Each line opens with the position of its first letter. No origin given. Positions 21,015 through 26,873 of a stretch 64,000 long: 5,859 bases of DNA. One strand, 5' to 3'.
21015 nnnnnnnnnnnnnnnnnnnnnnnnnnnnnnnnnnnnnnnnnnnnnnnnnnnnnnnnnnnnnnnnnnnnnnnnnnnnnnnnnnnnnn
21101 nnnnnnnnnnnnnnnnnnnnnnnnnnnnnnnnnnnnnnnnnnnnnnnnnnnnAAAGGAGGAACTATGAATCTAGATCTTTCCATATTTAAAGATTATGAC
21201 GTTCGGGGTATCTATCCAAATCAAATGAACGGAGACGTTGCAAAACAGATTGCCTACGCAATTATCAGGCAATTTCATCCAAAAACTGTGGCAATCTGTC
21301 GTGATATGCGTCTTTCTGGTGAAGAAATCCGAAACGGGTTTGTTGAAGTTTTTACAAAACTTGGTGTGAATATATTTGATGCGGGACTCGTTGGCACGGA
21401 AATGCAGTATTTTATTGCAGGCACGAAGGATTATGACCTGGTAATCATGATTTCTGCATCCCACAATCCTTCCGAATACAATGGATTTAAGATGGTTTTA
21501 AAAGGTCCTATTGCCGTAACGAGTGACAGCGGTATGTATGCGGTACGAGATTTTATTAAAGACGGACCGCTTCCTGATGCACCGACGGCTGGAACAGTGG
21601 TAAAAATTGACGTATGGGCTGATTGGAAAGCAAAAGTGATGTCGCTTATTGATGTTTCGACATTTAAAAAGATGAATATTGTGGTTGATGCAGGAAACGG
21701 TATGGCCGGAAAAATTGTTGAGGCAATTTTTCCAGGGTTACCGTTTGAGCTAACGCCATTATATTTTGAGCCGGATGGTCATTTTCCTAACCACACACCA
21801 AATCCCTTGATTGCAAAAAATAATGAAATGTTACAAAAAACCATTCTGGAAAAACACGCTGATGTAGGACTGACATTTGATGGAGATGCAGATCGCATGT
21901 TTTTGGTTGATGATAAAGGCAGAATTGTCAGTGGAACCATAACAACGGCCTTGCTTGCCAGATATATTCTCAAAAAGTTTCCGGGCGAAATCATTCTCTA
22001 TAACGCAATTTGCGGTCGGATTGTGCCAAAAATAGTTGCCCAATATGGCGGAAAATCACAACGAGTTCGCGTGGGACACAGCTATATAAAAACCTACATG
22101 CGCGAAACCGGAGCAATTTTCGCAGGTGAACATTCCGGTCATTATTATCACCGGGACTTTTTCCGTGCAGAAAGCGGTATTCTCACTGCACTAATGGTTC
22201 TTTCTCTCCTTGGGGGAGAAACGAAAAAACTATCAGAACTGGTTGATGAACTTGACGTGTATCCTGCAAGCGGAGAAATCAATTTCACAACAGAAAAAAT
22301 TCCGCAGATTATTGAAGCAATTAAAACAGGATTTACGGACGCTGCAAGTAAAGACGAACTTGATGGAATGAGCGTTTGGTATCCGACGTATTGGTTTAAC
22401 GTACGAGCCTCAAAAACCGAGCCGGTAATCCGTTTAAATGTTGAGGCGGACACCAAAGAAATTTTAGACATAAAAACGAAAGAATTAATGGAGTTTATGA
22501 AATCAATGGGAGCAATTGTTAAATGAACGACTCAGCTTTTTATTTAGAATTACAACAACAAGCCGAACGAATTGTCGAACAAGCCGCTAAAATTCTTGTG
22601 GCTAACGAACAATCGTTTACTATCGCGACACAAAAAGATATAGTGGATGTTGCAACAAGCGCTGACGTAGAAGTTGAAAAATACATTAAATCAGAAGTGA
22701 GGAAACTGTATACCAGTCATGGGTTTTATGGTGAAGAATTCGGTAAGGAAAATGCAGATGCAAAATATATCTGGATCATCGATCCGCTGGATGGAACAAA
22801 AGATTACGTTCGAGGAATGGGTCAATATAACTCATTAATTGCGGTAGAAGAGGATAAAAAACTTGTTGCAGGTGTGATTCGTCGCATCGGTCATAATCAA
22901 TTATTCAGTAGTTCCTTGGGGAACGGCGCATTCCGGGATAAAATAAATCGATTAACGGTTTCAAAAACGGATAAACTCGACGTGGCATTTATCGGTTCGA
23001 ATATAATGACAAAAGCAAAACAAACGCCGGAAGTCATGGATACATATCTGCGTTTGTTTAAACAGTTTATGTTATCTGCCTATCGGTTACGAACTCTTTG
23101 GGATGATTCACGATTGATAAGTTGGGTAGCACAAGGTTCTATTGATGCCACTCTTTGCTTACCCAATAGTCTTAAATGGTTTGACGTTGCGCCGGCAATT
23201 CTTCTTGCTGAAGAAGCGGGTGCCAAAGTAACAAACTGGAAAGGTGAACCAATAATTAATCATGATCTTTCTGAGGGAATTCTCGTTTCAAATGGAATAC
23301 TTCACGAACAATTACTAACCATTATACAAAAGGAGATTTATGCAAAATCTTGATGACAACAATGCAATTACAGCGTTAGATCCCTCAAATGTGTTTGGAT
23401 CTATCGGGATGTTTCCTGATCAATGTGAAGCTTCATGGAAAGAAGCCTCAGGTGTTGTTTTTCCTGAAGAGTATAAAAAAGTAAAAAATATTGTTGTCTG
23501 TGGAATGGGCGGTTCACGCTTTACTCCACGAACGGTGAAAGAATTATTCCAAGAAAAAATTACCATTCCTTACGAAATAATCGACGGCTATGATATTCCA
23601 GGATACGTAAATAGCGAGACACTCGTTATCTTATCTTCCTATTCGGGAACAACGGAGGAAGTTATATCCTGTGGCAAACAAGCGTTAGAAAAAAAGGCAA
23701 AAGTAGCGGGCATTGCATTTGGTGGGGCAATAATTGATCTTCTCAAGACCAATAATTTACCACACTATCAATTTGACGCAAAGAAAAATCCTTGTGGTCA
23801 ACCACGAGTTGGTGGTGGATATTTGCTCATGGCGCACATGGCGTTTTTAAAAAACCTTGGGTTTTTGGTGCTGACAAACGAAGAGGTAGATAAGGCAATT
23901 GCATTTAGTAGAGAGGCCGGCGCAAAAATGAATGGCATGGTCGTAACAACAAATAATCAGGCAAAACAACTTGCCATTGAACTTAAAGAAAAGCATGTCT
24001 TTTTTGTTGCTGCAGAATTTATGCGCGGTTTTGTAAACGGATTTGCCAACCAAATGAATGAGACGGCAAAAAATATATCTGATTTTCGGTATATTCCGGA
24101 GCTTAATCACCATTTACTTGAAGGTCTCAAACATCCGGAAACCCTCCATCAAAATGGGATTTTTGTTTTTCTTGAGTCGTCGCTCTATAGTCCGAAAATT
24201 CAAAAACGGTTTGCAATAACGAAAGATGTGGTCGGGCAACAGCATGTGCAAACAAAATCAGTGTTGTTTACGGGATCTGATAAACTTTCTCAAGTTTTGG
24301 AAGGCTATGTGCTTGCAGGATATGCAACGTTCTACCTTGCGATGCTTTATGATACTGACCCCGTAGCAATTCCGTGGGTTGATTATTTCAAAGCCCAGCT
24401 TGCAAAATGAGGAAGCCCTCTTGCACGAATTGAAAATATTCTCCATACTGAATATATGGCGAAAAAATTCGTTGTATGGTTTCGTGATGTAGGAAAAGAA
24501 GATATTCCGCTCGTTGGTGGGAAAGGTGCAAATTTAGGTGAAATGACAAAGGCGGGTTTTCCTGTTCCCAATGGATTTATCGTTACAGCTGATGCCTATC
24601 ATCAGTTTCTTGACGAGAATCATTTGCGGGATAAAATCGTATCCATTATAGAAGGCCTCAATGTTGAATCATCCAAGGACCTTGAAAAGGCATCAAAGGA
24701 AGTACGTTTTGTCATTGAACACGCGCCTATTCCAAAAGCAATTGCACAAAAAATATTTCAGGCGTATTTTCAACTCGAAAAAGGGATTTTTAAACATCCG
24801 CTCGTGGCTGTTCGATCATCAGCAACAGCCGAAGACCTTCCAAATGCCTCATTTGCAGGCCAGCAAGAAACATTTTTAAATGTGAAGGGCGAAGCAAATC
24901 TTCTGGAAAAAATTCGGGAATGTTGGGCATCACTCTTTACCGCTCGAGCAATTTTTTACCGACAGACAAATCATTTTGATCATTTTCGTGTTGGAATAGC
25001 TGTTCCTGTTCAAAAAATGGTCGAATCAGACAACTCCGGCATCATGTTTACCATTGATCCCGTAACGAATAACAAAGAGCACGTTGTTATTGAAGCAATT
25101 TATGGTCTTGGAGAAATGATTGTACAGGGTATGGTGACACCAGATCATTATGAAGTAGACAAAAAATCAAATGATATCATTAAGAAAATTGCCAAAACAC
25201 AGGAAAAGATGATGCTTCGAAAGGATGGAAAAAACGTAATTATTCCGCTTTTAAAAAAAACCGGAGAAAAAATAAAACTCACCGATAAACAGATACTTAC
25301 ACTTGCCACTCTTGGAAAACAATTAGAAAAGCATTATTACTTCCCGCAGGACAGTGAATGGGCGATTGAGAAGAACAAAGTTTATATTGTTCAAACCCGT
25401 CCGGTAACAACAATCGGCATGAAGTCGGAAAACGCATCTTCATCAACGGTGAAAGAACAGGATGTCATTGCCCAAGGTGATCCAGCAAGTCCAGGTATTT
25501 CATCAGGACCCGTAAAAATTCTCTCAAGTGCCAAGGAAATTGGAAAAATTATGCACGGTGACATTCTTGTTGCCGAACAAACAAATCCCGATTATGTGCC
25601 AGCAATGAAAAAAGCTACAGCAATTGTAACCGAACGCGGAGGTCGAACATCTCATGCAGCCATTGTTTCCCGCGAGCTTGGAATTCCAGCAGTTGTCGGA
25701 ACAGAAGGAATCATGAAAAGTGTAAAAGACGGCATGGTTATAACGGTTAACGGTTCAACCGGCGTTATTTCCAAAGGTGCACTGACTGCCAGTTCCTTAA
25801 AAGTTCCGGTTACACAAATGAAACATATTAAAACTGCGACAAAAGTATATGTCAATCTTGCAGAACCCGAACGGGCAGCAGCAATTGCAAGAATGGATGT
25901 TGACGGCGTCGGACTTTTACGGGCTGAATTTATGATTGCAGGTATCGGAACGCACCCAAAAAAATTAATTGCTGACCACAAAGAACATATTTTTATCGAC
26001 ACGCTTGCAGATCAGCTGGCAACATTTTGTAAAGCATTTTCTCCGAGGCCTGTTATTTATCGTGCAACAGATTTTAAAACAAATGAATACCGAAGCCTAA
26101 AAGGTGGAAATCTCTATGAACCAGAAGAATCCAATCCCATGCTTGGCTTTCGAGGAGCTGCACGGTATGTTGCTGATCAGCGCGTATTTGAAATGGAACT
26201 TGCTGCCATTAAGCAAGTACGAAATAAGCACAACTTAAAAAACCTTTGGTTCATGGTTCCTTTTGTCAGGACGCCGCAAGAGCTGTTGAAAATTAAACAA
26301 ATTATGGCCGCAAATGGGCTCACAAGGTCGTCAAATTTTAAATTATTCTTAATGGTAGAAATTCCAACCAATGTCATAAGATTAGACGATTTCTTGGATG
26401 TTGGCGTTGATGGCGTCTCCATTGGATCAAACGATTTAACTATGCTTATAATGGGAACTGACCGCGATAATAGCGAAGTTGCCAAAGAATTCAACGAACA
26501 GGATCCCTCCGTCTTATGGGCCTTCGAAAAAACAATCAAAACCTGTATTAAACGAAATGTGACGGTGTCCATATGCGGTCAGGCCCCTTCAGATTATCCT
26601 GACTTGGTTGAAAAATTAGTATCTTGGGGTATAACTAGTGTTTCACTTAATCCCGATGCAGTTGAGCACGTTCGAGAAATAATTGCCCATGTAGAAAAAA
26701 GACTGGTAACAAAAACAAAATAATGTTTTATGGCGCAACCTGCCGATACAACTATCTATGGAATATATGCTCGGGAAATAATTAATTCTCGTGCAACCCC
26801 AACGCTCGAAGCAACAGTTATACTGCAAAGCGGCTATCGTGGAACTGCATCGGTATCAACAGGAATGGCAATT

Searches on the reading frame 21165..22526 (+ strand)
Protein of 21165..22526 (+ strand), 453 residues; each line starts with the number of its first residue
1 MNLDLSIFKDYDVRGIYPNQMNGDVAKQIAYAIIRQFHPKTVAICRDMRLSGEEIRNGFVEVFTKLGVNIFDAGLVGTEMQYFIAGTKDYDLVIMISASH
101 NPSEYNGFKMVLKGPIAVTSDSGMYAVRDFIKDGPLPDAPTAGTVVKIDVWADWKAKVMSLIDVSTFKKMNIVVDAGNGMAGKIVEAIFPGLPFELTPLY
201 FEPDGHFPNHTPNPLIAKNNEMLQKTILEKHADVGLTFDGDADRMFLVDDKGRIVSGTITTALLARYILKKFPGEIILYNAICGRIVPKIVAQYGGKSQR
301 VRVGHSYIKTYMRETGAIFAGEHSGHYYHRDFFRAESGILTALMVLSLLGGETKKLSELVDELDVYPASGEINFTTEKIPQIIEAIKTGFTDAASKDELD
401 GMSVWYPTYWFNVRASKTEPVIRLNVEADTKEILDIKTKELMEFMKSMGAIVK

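Call 54: search_protein_families(library=pfam, proteins=[window:21165-22526:+], max_evalue=0.00001)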
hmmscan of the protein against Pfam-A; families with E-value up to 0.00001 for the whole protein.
window:21165-22526:+ (453 aa): 4 families
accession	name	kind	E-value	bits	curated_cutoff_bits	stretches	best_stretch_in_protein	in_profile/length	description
PF02878.22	PGM_PMM_I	-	1.3e-27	96.6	22.5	1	7-121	3-122/138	Phosphoglucomutase/phosphomannomutase, alpha/beta/alpha domain I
PF02880.22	PGM_PMM_III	-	1.3e-23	83.7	20.7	1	259-363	4-112/115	Phosphoglucomutase/phosphomannomutase, alpha/beta/alpha domain III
PF02879.22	PGM_PMM_II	-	7.2e-21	75.1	29.3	1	160-252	9-103/103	Phosphoglucomutase/phosphomannomutase, alpha/beta/alpha domain II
PF00408.26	PGM_PMM_IV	-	4.7e-08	33.4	23.1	1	372-434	2-58/68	Phosphoglucomutase/phosphomannomutase, C-terminal domain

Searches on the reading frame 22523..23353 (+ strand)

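Call 54: search_protein_families(library=pfam, proteins=[window:22523-23353:+], max_evalue=0.00001)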
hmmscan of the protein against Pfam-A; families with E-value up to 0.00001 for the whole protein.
window:22523-23353:+ (276 aa): 1 family
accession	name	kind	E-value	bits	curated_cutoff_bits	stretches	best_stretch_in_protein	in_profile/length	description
PF00459.30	Inositol_P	-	1e-44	153.5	27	1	9-271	11-269/271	Inositol monophosphatase family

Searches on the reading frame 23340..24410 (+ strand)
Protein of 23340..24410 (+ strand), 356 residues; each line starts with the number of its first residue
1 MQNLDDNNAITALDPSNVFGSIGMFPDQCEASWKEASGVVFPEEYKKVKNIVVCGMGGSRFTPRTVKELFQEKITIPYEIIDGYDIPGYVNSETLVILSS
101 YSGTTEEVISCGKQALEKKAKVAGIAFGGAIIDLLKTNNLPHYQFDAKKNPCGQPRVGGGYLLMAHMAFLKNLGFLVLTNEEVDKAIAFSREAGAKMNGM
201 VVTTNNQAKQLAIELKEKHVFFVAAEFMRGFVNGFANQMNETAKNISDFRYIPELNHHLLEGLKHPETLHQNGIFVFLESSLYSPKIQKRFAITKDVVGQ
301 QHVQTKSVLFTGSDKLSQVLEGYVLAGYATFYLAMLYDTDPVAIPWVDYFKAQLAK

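Call 54: search_protein_families(library=pfam, proteins=[window:23340-24410:+], max_evalue=0.00001)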
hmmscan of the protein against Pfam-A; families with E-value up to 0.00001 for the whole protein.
window:23340-24410:+ (356 aa): 2 families
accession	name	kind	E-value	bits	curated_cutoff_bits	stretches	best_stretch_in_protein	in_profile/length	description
PF10432.14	bact-PGI_C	-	4.8e-31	108.2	24.5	1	205-354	2-151/151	Bacterial phospho-glucose isomerase C-terminal SIS domain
PF01380.27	SIS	-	6.8e-07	29.6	25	1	46-126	3-87/131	SIS domain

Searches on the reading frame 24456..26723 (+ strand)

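Call 54: search_protein_families(library=pfam, proteins=[window:24456-26723:+], max_evalue=0.00001)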
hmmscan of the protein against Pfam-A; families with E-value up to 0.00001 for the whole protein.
window:24456-26723:+ (755 aa): 4 families
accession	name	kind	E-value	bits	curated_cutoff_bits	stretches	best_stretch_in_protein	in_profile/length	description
PF01326.24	PPDK_N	-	3.9e-112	375.2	27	1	18-335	2-327/328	Pyruvate phosphate dikinase, AMP/ATP-binding domain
PF02896.24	PEP-utilizers_C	-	2.5e-64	217.7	22.8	1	459-747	17-292/293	PEP-utilising enzyme, PEP-binding domain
PF00391.29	PEP-utilizers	-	6.2e-29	99.8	23.1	1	367-436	3-72/72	PEP-utilising enzyme, mobile domain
PF03328.21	HpcH_HpaI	-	7.1e-06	25.9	25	0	576-730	65-217/221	HpcH/HpaI aldolase/citrate lyase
